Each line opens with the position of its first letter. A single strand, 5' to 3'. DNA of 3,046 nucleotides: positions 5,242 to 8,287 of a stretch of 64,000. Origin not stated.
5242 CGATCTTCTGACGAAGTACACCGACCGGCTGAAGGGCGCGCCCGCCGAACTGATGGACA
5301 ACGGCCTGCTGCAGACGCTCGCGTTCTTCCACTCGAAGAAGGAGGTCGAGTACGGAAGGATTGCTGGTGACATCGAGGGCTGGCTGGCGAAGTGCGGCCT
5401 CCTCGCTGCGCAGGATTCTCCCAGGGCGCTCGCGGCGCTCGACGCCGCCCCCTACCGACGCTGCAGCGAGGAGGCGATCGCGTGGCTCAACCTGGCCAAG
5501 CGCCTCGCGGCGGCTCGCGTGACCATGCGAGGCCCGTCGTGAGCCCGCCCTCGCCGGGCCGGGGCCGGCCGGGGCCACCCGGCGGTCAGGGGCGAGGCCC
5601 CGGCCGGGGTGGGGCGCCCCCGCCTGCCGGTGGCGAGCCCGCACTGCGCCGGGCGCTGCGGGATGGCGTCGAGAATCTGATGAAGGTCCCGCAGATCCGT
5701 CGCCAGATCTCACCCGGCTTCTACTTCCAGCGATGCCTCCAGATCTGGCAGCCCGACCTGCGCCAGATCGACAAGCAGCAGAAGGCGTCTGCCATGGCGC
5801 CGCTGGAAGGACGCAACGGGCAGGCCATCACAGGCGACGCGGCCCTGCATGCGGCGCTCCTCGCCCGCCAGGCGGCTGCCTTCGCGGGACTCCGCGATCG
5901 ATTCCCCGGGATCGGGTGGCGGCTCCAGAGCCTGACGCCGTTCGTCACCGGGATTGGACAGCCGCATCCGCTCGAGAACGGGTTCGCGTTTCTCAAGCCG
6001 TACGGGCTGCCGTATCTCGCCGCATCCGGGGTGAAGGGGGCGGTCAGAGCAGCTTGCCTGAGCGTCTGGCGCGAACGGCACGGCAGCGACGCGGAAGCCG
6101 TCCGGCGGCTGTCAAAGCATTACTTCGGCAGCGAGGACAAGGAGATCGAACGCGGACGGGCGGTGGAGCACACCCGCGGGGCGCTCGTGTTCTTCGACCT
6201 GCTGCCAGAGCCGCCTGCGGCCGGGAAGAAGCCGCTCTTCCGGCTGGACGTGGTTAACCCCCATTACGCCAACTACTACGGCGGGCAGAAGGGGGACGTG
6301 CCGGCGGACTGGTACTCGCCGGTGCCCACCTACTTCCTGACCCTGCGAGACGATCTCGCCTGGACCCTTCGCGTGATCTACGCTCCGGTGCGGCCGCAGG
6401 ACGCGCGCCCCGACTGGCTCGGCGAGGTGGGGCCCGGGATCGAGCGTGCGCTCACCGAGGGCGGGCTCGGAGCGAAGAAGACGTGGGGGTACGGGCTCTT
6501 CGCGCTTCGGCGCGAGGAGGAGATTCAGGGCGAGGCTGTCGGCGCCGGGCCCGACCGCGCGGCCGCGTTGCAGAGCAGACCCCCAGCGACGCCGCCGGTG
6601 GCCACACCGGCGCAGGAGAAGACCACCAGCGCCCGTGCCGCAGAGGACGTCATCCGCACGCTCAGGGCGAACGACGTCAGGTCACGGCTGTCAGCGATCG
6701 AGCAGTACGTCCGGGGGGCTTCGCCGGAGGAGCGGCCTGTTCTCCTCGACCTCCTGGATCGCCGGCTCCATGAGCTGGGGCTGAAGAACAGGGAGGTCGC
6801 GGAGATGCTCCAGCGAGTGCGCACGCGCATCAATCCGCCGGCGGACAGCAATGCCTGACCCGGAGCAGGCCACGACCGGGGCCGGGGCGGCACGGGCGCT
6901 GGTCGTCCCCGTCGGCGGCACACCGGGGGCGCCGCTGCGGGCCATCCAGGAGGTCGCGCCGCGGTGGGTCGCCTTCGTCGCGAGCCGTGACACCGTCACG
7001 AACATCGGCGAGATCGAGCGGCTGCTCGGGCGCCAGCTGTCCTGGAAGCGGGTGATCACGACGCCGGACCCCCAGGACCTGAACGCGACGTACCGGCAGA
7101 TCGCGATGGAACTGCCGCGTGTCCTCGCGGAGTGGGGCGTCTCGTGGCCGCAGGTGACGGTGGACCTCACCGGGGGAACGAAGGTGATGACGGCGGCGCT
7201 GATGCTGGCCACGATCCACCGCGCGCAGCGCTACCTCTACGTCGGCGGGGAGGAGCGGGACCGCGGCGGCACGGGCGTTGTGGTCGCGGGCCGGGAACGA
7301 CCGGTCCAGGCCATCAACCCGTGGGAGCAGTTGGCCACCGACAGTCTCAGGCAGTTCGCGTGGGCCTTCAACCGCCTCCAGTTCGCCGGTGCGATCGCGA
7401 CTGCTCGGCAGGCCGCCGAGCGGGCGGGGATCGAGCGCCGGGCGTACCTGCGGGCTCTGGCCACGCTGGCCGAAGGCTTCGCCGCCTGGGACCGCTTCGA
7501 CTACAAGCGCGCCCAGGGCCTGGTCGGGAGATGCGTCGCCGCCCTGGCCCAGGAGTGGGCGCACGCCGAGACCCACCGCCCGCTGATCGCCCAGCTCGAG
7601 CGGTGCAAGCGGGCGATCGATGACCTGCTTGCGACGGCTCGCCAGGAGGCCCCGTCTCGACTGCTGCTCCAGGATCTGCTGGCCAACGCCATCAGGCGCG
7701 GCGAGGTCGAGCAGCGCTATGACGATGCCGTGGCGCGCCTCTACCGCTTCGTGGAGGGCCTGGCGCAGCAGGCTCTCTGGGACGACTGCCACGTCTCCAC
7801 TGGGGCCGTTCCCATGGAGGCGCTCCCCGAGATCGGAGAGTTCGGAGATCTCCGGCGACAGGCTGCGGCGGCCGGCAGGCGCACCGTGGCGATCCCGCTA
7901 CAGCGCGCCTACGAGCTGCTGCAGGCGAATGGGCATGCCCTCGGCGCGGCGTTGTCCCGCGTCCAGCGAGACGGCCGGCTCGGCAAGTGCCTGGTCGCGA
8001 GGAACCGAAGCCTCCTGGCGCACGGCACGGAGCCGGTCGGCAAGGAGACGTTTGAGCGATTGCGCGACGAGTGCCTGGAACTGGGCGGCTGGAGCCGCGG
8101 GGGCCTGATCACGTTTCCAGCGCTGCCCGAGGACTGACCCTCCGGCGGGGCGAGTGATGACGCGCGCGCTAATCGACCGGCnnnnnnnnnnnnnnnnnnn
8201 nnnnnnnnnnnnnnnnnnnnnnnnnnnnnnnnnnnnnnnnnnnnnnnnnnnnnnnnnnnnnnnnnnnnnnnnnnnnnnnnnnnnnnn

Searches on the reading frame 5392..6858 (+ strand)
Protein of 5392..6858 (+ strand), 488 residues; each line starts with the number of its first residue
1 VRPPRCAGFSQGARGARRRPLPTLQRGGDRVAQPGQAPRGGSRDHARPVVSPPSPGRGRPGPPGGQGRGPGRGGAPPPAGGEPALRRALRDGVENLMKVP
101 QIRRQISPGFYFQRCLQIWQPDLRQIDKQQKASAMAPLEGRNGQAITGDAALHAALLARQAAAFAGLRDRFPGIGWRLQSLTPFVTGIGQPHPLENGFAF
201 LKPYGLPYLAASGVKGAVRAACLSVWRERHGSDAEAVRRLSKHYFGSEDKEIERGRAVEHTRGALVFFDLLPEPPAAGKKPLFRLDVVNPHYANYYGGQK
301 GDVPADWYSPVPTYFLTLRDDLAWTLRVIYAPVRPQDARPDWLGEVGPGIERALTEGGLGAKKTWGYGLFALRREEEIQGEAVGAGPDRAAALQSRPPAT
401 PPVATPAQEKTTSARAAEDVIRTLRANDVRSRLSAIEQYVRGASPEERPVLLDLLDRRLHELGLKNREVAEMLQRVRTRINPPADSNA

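Call 67: search_protein_families(library=pfam, proteins=[window:5392-6858:+], max_evalue=0.00001)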
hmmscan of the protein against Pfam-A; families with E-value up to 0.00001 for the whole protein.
window:5392-6858:+ (488 aa): 1 family
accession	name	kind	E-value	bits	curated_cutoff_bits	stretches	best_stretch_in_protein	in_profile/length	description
PF03787.20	RAMPs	-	2.4e-17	64.5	22.1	1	178-370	2-188/189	RAMP superfamily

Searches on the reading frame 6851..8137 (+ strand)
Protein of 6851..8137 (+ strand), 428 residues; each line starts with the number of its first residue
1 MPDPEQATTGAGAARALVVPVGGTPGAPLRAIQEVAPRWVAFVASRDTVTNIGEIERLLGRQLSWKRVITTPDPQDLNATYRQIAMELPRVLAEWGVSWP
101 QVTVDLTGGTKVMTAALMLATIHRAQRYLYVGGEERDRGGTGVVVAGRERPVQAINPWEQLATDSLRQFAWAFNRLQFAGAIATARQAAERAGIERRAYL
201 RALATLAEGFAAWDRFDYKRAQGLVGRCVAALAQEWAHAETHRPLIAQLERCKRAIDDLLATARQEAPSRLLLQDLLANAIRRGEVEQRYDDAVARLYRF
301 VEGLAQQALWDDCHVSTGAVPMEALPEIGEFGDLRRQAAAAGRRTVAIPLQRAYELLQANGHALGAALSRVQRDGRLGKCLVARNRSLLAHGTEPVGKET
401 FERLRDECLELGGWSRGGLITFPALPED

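Call 67: search_protein_families(library=pfam, proteins=[window:6851-8137:+], max_evalue=0.00001)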
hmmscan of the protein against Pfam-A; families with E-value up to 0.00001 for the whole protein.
window:6851-8137:+ (428 aa): 2 families
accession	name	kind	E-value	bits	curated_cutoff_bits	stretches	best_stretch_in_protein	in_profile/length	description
PF09670.15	Cas_Cas02710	-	1.3e-27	96.9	27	1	265-410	5-148/153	Csm6 HEPN domain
PF22205.1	Csm6_6H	-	3.9e-10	40.2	27.6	1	162-252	2-89/93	Csm6 6H domain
